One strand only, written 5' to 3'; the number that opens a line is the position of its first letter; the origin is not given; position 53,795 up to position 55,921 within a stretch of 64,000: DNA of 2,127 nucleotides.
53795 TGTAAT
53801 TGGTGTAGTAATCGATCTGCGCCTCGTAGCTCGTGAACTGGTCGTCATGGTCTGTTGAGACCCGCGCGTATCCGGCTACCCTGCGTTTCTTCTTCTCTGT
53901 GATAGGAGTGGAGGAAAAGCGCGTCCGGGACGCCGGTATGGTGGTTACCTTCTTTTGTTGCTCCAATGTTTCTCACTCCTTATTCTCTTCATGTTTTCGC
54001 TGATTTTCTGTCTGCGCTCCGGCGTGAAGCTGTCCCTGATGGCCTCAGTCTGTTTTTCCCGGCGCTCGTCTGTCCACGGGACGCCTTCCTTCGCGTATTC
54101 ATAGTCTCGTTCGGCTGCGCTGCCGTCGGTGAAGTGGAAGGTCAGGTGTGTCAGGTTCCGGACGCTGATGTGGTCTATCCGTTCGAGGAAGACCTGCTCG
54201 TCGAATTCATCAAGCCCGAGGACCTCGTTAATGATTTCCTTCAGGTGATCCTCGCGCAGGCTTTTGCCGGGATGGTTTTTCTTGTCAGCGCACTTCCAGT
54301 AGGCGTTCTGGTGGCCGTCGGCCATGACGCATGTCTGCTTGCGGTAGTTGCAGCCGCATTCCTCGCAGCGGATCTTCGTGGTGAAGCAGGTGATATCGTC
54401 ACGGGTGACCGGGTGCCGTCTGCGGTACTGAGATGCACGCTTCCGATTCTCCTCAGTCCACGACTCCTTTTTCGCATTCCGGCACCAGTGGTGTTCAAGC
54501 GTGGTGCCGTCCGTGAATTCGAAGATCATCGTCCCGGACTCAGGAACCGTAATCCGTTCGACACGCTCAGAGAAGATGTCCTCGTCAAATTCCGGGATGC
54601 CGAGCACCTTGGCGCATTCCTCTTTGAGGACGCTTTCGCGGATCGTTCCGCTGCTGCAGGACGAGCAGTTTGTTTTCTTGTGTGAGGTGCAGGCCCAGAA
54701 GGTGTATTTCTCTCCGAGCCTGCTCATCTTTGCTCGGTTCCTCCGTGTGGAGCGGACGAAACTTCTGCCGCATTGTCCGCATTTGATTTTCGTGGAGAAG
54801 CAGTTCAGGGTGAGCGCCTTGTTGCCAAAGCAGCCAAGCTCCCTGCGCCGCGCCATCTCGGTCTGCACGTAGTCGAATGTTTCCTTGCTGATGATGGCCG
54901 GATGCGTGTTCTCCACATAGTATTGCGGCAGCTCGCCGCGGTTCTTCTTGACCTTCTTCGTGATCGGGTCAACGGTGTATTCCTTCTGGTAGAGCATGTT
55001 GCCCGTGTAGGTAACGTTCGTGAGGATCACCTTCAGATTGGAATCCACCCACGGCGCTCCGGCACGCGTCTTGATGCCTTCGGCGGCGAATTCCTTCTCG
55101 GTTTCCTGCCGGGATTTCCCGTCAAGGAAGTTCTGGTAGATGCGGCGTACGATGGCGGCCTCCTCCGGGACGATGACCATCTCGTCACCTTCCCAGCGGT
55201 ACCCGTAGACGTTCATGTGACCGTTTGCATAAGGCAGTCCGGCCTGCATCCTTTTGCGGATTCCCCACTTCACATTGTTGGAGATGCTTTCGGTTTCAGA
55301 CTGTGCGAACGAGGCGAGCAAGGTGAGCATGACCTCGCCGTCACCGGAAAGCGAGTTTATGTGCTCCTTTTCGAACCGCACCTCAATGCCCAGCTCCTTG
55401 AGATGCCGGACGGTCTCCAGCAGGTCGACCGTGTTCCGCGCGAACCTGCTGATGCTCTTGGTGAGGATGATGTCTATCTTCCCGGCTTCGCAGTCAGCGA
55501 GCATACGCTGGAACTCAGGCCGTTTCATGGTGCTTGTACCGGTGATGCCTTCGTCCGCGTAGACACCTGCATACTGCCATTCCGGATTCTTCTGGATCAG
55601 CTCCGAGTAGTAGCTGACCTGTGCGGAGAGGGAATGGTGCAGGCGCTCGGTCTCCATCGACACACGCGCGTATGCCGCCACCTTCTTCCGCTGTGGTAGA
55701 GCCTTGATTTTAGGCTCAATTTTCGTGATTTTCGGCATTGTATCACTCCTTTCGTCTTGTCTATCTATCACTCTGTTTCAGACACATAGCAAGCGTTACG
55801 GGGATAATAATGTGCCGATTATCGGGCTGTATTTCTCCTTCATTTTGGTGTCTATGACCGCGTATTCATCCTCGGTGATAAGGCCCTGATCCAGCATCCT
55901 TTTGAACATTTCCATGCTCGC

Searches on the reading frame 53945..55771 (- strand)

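Call 88: search_protein_families(library=pfam, proteins=[window:53945-55771:-], max_evalue=0.00001)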
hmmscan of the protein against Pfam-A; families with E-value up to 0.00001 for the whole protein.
window:53945-55771:- (608 aa): 3 families
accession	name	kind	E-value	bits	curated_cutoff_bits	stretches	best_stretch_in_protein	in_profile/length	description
PF00239.26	Resolvase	-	1.4e-33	116.5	23.3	1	31-178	1-143/145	Resolvase, N terminal domain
PF07508.19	Recombinase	-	2.1e-24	86.2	21.1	1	202-309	1-102/102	Recombinase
PF13408.12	Zn_ribbon_recom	-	9.3e-13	48.8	25.3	1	325-384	2-51/58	Recombinase zinc beta ribbon domain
